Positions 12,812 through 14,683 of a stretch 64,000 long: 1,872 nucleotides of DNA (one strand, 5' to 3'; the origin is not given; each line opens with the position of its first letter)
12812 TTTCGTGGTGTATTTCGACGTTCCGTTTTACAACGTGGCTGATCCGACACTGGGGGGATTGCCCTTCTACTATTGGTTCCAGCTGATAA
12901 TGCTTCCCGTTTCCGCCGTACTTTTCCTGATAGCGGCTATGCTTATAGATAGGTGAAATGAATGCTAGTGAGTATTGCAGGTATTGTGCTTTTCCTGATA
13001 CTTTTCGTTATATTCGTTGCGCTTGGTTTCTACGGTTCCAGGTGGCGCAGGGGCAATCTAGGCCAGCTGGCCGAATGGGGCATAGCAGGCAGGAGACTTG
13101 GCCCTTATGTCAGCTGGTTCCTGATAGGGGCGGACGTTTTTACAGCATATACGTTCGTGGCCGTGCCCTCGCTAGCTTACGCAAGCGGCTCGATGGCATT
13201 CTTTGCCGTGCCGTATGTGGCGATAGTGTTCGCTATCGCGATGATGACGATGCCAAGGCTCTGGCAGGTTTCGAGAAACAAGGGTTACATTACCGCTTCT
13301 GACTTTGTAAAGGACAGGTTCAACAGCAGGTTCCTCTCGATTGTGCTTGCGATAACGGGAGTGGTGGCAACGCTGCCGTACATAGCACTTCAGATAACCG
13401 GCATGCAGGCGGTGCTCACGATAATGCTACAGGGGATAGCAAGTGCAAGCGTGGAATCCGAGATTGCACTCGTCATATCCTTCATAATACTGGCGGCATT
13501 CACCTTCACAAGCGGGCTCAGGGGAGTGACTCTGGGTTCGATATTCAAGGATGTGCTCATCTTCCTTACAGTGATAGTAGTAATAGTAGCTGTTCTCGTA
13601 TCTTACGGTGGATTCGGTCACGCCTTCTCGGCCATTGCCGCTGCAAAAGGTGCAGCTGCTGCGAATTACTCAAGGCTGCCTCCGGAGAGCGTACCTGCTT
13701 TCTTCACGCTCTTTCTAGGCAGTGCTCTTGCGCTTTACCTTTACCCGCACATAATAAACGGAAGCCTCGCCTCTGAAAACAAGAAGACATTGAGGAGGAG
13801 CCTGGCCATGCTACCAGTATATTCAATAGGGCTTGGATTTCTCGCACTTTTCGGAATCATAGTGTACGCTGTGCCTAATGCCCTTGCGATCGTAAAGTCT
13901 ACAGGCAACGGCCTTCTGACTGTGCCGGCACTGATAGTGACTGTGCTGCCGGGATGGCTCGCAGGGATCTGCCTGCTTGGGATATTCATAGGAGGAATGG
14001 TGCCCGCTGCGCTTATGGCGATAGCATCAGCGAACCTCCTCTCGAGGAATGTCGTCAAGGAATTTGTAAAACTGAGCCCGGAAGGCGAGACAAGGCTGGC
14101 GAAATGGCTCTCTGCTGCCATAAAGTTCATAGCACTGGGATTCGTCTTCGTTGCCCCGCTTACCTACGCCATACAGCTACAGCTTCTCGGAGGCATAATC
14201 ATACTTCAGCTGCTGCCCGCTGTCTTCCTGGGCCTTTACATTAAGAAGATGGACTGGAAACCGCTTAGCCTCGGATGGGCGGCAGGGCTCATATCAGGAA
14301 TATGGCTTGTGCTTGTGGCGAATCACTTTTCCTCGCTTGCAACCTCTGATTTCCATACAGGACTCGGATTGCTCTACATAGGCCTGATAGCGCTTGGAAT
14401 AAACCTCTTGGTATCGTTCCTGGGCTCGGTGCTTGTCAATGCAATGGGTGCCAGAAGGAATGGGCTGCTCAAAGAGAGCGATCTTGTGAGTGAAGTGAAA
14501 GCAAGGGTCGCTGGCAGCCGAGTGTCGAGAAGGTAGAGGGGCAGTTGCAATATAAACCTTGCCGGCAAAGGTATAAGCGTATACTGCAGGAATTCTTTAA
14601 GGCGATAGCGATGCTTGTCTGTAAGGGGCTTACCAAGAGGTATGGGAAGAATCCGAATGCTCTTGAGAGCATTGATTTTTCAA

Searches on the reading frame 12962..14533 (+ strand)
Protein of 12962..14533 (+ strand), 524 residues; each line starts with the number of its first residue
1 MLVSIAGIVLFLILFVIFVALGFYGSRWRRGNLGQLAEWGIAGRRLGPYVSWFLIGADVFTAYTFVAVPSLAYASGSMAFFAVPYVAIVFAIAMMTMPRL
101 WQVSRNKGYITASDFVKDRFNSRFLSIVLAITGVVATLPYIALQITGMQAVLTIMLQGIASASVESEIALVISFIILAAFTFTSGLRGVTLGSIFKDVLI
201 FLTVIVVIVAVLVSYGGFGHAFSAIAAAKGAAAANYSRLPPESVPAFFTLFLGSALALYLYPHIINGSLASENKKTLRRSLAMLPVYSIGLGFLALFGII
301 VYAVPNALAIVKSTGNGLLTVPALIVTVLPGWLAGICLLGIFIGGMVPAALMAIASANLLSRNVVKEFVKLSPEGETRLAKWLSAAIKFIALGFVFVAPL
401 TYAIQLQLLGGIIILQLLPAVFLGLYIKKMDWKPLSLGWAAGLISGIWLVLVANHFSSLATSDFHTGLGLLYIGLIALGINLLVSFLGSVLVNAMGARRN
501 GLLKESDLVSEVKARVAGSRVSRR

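Call 87: search_protein_families(library=pfam, proteins=[window:12962-14533:+], max_evalue=0.00001)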
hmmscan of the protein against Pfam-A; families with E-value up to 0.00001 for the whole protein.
window:12962-14533:+ (524 aa): 1 family
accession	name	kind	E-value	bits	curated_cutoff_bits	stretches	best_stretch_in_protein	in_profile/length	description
PF00474.23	SSF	-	1.1e-18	67.8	22.8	1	41-430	3-394/406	Sodium:solute symporter family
